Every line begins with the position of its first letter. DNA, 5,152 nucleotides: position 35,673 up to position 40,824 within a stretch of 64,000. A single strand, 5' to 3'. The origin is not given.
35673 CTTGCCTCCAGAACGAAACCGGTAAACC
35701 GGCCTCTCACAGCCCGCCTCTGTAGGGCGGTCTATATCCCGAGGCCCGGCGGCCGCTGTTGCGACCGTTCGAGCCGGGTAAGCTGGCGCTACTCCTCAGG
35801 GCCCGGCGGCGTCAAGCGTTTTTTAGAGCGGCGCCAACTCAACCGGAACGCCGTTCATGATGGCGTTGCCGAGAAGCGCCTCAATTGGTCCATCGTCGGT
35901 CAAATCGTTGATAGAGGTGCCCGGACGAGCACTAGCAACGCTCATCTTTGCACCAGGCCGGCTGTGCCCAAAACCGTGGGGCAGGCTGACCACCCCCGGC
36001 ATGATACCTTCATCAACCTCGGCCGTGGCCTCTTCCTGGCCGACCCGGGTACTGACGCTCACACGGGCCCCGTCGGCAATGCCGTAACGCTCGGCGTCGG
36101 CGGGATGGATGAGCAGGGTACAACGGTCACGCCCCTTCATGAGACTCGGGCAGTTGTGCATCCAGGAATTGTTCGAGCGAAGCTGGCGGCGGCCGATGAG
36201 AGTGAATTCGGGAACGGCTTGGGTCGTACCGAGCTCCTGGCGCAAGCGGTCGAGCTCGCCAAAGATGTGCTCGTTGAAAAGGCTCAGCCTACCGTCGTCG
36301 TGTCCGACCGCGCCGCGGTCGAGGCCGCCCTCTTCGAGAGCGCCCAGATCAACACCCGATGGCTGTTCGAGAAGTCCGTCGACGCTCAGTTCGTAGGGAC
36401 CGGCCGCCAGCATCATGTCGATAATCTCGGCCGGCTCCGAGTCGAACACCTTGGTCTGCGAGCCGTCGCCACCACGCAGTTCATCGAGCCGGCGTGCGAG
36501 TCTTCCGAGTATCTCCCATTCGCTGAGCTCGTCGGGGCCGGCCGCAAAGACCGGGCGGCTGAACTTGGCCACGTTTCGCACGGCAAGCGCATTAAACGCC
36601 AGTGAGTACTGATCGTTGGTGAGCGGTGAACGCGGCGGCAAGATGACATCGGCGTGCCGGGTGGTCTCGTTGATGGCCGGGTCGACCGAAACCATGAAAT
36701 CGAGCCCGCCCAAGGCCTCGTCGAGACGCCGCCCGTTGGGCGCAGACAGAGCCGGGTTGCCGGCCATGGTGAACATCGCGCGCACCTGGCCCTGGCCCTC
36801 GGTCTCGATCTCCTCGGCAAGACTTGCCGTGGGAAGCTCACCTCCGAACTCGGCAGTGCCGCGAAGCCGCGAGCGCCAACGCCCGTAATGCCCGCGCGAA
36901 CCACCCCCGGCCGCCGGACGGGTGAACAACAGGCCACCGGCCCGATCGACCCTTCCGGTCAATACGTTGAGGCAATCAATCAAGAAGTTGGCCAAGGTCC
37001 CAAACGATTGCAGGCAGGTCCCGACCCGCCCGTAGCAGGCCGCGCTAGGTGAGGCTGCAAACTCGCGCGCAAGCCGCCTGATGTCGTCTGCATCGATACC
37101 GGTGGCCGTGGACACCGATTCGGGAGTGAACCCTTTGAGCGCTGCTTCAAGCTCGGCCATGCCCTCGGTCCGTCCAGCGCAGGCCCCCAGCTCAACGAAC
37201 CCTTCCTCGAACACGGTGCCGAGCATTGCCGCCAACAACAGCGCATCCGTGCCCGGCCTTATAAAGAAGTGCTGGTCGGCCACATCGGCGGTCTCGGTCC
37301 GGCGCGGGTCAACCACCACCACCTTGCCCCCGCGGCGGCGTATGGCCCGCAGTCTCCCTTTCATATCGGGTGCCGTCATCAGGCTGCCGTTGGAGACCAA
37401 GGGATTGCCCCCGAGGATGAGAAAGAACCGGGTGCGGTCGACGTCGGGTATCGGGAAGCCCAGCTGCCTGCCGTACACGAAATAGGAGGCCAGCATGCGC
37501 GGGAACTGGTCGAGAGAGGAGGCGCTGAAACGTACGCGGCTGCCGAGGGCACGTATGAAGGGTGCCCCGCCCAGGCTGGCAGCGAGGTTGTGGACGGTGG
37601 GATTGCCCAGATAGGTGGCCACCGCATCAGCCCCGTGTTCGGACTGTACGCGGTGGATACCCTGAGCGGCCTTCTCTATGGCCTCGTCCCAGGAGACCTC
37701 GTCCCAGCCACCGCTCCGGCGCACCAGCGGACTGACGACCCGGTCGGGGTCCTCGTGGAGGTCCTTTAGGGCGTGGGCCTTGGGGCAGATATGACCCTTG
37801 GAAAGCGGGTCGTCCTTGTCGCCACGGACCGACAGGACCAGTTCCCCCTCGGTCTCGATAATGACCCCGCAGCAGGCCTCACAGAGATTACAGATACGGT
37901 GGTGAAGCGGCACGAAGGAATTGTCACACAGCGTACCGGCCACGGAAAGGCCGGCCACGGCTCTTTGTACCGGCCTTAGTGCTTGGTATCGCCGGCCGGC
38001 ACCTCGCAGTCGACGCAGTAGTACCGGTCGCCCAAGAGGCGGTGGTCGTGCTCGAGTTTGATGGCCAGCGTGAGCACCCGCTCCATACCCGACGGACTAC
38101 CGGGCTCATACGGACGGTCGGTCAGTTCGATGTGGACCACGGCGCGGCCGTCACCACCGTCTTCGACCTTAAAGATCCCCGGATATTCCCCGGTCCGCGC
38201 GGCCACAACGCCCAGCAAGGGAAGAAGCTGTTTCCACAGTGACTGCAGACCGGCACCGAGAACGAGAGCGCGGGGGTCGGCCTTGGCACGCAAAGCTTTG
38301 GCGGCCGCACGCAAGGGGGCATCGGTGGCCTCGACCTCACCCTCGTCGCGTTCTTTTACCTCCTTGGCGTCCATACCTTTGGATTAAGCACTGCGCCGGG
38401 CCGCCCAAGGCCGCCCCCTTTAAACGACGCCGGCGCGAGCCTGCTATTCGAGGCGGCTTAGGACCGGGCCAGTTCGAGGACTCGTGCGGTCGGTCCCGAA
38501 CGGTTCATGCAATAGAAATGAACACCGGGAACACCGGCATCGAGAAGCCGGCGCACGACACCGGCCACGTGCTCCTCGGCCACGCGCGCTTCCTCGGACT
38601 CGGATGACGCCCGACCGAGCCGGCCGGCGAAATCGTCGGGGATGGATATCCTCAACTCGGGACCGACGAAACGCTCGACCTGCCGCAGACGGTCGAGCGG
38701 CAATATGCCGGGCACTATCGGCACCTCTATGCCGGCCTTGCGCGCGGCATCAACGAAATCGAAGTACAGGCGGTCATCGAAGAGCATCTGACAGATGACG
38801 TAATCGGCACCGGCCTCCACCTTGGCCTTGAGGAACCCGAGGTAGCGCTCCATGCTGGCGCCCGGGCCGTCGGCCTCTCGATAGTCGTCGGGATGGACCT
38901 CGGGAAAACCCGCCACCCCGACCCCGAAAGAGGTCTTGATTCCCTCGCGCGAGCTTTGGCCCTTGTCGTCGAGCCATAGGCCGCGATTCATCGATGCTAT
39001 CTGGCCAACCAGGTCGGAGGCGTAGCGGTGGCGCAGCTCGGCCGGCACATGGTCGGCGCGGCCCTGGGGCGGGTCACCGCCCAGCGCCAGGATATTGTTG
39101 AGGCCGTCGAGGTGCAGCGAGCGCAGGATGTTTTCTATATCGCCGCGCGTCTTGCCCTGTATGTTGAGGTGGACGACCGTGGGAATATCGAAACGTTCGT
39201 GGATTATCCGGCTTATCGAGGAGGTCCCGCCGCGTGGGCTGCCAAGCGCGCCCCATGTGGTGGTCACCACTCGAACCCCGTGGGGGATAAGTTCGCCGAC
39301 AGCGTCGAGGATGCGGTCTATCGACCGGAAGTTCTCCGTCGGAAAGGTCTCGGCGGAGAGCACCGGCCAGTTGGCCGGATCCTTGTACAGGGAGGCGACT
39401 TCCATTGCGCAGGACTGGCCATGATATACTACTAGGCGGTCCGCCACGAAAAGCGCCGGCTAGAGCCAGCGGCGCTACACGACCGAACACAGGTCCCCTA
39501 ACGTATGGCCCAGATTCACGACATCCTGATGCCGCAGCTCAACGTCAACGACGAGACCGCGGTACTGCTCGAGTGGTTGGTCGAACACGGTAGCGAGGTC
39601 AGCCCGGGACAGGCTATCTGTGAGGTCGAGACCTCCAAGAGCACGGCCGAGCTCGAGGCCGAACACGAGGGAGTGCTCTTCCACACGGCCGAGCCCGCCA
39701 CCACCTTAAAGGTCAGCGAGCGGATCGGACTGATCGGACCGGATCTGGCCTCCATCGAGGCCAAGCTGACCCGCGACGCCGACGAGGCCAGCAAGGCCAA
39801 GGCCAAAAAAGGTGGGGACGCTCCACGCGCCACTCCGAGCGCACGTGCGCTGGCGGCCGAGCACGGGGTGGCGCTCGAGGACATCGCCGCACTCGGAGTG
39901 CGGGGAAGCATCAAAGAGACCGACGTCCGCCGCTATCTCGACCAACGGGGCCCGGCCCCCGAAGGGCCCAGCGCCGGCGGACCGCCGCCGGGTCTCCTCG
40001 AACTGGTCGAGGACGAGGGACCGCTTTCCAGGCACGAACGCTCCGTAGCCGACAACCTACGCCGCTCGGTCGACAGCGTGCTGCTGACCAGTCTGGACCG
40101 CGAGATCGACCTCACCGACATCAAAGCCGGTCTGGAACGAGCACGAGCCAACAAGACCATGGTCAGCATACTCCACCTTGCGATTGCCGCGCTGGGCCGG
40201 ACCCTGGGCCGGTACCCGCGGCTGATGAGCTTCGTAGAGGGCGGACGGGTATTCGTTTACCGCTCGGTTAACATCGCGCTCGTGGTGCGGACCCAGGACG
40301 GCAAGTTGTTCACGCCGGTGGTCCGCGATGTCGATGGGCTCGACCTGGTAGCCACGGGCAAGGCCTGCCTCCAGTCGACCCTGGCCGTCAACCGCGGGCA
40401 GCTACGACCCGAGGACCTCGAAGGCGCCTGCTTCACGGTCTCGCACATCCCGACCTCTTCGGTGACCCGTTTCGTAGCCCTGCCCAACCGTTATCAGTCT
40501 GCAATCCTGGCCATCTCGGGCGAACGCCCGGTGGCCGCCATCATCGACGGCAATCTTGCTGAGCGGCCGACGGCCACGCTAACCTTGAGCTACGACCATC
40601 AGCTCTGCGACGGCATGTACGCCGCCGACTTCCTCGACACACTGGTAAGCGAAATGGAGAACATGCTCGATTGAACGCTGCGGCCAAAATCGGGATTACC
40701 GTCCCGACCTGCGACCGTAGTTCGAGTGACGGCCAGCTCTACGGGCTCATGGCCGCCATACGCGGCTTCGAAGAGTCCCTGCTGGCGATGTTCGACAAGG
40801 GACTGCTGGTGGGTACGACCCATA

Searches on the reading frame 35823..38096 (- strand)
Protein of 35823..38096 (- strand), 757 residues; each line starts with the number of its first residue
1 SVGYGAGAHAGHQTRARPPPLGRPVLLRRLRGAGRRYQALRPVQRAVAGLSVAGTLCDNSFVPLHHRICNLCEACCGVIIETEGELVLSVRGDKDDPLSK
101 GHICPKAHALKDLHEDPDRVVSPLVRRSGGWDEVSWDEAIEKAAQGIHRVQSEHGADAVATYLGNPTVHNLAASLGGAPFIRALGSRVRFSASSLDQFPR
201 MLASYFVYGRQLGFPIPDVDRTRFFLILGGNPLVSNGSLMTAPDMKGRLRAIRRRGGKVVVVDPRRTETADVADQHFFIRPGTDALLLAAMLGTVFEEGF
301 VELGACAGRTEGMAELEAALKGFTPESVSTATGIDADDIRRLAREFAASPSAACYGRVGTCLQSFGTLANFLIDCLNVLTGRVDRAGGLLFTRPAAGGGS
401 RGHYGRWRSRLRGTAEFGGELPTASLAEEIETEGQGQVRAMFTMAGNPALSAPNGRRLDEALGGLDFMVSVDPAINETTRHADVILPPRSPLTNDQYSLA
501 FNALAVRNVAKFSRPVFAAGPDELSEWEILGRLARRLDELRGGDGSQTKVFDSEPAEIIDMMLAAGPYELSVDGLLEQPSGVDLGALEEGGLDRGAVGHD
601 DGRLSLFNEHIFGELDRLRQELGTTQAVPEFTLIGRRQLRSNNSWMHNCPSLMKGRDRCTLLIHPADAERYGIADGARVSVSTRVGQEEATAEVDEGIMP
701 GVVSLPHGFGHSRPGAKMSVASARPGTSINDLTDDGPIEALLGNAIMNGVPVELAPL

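Call 18: search_protein_families(library=ncbifam, proteins=[window:35823-38096:-], max_evalue=0.00001)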
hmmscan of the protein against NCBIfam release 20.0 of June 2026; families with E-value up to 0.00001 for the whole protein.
window:35823-38096:- (757 aa): 26 families (the best 25 are shown)
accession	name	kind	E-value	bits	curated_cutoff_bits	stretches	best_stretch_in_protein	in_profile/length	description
TIGR01591.1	Fdh-alpha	equivalog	3.1e-67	227.2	666.25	2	68-389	2-317/672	formate dehydrogenase subunit alpha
NF012032.0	PRK15488.1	equivalog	5.3e-55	186.7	694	2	66-395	45-367/759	thiosulfate reductase PhsA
NF047855.1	AssmNtatRedNasC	equivalog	3.3e-53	181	1100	2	87-403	46-358/708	assimilatory nitrate reductase catalytic subunit NasC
NF041783.2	mnquin_red_QrcB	equivalog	1.9e-46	158.6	440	2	67-490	55-456/695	menaquinone reductase molybdopterin-binding-like subunit QrcB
NF041714.1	arsenate_red_ArrA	equivalog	3.6e-36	124.6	1600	3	67-292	53-278/848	arsenate respiratory reductase molybdopterin-containing subunit ArrA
NF041323.1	Nitr_red_NasA_Halo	equivalog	9.1e-33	113.7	1000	1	72-385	3-307/673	assimilatory nitrate reductase NasA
TIGR00509.1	bisC_fam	subfamily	1.3e-30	106.3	1017.55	2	126-537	66-510/772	molybdopterin guanine dinucleotide-containing S/N-oxide reductase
TIGR02166.1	dmsA_ynfE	subfamily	8.9e-29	100.1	777.7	2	103-296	88-285/794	DMSO/selenate family reductase complex A subunit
TIGR01553.1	formate-DH-alph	equivalog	1.7e-27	95.7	814.2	1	67-297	47-291/1009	formate dehydrogenase-N subunit alpha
NF041885.1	selenate_YnfE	exception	4.8e-26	90.8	1675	2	103-388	92-403/805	selenate/tellurate reductase subunit YnfE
NF041884.1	selenate_YnfF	exception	1.1e-21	76.4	1650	1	103-301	89-290/798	selenate/tellurate reductase subunit YnfF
TIGR03479.1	DMSO_red_II_alp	subfamily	1.6e-21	76.1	984.75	1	104-299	105-296/913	molybdopterin-dependent oxidoreductase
NF041513.1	formate_DH_Act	exception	1.8e-20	72.4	1400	2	66-178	44-157/1067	formate dehydrogenase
NF011566.1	PRK14990.1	exception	8.8e-19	67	1600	1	93-389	93-417/814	dimethylsulfoxide reductase subunit A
NF011567.1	PRK14991.1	equivalog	3.5e-17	61.5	1750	1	661-720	909-968/1022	tetrathionate reductase subunit TtrA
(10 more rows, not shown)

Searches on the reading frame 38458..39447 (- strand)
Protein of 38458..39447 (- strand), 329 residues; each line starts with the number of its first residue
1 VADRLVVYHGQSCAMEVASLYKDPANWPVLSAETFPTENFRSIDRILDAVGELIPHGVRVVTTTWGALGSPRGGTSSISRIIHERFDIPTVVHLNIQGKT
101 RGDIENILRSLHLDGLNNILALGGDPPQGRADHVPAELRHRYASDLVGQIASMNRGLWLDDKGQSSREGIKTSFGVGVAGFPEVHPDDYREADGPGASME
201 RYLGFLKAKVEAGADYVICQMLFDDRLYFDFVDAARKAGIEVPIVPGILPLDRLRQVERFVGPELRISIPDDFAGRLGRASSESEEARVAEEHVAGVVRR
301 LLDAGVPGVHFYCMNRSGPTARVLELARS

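Call 9: search_protein_families(library=pfam, proteins=[window:38458-39447:-], max_evalue=0.00001)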
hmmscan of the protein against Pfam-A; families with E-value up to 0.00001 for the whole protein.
window:38458-39447:- (329 aa): 1 family
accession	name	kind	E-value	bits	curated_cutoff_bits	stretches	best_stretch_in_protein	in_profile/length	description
PF02219.23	MTHFR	-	3.2e-53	181.4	24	1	29-325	12-284/287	Methylenetetrahydrofolate reductase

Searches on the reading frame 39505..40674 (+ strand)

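Call 9: search_protein_families(library=pfam, proteins=[window:39505-40674:+], max_evalue=0.00001)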
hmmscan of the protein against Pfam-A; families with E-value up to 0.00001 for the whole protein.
window:39505-40674:+ (389 aa): 3 families
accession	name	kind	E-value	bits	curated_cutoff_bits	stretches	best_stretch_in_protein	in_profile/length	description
PF00198.28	2-oxoacid_dh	-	3e-37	128.7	23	1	171-387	6-227/232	2-oxoacid dehydrogenases acyltransferase (catalytic domain)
PF00364.28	Biotin_lipoyl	-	3.3e-09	36.9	22.1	1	6-58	2-53/73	Biotin-requiring enzyme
PF02817.22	E3_binding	-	1.3e-07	32.1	23.7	1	107-142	1-36/36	e3 binding domain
